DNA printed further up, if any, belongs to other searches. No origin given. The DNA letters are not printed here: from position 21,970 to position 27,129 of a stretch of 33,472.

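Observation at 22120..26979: A 1619-aa octahaem cytochrome c with an N-terminal anchor, long coiled-coil and PDZ-like domain sits where cytochrome c1/f would be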

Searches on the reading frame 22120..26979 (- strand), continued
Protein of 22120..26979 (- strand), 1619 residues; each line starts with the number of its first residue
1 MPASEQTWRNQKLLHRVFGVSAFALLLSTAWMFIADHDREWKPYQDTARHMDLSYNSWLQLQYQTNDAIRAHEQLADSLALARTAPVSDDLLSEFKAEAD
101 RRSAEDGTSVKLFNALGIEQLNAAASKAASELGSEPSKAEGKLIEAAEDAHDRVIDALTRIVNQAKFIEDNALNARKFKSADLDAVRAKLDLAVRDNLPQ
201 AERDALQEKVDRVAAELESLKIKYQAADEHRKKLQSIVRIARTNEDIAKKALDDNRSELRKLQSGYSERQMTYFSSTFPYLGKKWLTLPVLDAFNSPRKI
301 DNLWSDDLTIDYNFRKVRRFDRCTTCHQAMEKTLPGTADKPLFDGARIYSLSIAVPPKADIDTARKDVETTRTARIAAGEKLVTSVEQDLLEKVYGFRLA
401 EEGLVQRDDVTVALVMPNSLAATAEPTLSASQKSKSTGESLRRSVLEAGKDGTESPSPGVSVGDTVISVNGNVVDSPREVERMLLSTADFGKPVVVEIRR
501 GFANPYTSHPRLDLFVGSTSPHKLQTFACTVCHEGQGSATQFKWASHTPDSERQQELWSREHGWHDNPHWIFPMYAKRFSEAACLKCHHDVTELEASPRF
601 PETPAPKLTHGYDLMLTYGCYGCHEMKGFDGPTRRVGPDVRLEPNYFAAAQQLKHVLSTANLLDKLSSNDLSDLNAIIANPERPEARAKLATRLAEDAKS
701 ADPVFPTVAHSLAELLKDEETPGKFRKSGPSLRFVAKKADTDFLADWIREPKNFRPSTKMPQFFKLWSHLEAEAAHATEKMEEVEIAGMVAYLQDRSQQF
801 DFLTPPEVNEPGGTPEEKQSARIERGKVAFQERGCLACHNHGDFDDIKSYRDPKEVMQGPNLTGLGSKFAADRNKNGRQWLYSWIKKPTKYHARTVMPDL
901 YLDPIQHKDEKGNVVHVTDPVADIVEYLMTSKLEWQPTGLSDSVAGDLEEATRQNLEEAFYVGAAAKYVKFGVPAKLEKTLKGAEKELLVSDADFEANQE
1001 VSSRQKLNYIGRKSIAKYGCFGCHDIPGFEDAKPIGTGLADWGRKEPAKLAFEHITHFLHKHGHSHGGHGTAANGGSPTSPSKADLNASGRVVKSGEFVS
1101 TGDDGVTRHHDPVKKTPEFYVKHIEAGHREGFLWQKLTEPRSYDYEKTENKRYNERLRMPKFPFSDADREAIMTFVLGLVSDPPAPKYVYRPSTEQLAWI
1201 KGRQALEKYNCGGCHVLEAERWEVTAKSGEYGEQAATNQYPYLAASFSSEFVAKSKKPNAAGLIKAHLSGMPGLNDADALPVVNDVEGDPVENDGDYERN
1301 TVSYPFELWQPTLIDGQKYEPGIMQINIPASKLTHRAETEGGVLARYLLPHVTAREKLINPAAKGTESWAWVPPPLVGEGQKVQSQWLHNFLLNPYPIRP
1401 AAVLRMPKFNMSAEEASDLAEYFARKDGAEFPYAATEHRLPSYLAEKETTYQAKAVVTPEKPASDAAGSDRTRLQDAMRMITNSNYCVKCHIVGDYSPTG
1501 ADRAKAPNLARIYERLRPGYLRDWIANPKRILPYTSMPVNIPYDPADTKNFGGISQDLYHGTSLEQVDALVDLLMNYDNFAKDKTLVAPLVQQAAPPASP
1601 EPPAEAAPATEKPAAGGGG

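Call 23: find_related_loci(query=A1, collection=genome_contigs, flank=10000)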
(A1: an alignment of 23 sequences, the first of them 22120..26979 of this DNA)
Query A1 (1619 aa) in genome_contigs; peptide patterns used: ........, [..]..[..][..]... (x = any residue, [..] = any of these).
598 stretches matched a pattern (row limit reached: there are more); 554 encode a relative of the query (tblastn E <= 1e-3); the best 80 are kept; 80 distinct loci.
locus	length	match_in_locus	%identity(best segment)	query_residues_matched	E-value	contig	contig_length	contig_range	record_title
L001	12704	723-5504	81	1-1593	0e+0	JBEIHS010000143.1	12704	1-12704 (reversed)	MAG: Planctomycetaceae bacterium isolate Sample-102-S76-bin-37 Sample_102_S76-bin_37-k141_633645, whole genome shotgun s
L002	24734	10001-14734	66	1-1593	0e+0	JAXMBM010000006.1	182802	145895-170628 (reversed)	MAG: Pirellulales bacterium isolate STL-PLA36 C3.140.fa-6, whole genome shotgun sequence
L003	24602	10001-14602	48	1-1591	0e+0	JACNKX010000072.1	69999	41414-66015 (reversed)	MAG: Planctomycetota bacterium isolate NIOZ-UU7 NIOZ-UU_NODE_331_length_69999_cov_11.6835, whole genome shotgun sequence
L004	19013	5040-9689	47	1-1591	0e+0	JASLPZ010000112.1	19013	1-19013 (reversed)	MAG: Pirellulaceae bacterium isolate Arabian11_MAG_71 NODE_112_length_19013_cov_3.713878, whole genome shotgun sequence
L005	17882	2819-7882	45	1-1592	0e+0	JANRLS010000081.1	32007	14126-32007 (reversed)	MAG: Pirellulaceae bacterium isolate bins.355 k141_5285399, whole genome shotgun sequence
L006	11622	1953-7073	44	1-1602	0e+0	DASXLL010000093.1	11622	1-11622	MAG TPA_asm: Pirellulaceae bacterium isolate SMAG_U5301 k141_399226, whole genome shotgun sequence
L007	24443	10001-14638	44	1-1596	0e+0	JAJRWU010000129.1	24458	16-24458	MAG: Planctomycetota bacterium isolate Dive96_bin2.57 k141_1347610, whole genome shotgun sequence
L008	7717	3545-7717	48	1-1451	0e+0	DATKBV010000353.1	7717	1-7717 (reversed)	MAG TPA_asm: Pirellulaceae bacterium isolate SMAG_U14429 k141_3499543, whole genome shotgun sequence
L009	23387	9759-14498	44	1-1619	0e+0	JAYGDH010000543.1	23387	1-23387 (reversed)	MAG: Pirellulaceae bacterium isolate OC3_3000m_MAG_123 OC3_3000m_contig_1474389, whole genome shotgun sequence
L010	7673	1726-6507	44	1-1598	0e+0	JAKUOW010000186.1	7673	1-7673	MAG: Pirellulales bacterium isolate ALOHA_A2.0_43 A2.0-Pirellulales-4_186, whole genome shotgun sequence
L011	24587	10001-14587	44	1-1607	0e+0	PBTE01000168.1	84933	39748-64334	MAG: Planctomycetaceae bacterium isolate NP69 MHASMcontig_618869, whole genome shotgun sequence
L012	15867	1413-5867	43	1-1592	0e+0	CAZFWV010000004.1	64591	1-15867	MAG TPA_asm: uncultured Pirellulaceae bacterium isolate binchicken_co176_248 genome assembly, contig: NODE_100_length_64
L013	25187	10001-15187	45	1-1602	0e+0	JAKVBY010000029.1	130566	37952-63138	MAG: Pirellulaceae bacterium isolate ALOHA_ZT_40 ZT-Pirellulaceae-1_29, whole genome shotgun sequence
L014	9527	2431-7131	42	1-1605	0e+0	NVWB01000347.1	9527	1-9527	MAG: Blastopirellula sp. isolate NORP48 Contig_source1382A_26507, whole genome shotgun sequence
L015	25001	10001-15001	42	1-1607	0e+0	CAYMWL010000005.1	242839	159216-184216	MAG TPA_asm: uncultured Pirellulaceae bacterium isolate SRP287051_co2_180 genome assembly, contig: NODE_61_length_242839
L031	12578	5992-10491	41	1-1617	0e+0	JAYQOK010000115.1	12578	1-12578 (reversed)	MAG: Candidatus Kuenenia sp. isolate SD3114_S44.rosella.041_sub NODE_1760_length_12578_cov_4.2667, whole genome shotgun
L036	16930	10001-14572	40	1-1619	0e+0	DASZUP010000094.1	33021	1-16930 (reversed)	MAG TPA_asm: Pirellulales bacterium isolate SMAG_U6108 k141_849069, whole genome shotgun sequence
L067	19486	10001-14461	41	1-1615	0e+0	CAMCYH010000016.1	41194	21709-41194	MAG: Candidatus Kuenenia stuttgartiensis isolate MiE-22jul19-96 genome assembly, contig: MiE-22jul19-C692, whole genome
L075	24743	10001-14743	37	1-1597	0e+0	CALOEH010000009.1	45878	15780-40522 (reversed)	MAG: uncultured Planctomycetia bacterium isolate LOGT_bin.0207 genome assembly, contig: contig_137635, whole genome shot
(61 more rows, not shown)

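Call 30: search_solved_structures(query=A1, max_evalue=0.01, show_alignments=0)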
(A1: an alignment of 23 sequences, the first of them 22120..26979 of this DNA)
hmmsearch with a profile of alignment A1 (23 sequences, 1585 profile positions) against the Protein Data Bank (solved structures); distinct sequences matched with E-value up to 0.01: 9.
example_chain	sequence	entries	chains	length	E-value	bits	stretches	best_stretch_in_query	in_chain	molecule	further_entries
4ynn_A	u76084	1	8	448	0.0016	19.3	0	426-487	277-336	Protease DO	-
6icf_A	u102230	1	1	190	0.0018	19.1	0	438-492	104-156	Putative zinc metalloprotease aq_1964,Putative zinc metalloprotease aq_1964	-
6akq_A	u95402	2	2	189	0.0018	19.1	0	438-492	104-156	PDZ tandem fragment of A. aeolicus site-2 protease homolog with the PA tag insertion | PDZ tandem fragment with PA tag insertion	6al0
6icc_A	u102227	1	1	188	0.0038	18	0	436-492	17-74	PDZ tandem fragment with PA tag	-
6al1_A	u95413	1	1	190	0.004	18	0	436-492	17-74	PDZ tandem fragment with PA tag insertion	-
3pv3_A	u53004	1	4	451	0.0048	17.7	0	436-487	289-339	DegQ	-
3pv2_A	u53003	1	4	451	0.0048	17.7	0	436-487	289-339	DegQ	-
3pv5_A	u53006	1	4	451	0.0048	17.7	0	436-487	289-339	DegQ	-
9lnf_A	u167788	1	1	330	0.0085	16.9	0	432-487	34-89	SpoIVB peptidase 42 kDa isoform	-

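Call 31: find_encoding_contigs(protein=P0112, flank=3000, max_places=2)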
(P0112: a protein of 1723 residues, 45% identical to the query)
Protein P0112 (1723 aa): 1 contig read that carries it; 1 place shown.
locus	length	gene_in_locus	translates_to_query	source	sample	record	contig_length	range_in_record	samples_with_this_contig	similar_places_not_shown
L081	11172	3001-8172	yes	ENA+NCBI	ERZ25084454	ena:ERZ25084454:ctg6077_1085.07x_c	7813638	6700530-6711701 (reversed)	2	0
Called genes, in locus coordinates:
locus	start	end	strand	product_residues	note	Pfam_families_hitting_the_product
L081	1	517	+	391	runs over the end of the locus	PF00355:Rieske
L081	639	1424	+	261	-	PF00033:Cytochrome_B, PF14358:DUF4405 (weak), PF13631:Cytochrom_B_N_2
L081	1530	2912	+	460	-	-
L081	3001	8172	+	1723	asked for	PF00034:Cytochrom_C (faint), PF13442:Cytochrome_CBB3 (faint), PF14522:Cytochrome_C7 (faint)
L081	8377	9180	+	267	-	-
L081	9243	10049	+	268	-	-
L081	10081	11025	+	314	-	-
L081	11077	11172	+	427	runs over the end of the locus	PF13442:Cytochrome_CBB3 (weak), PF00034:Cytochrom_C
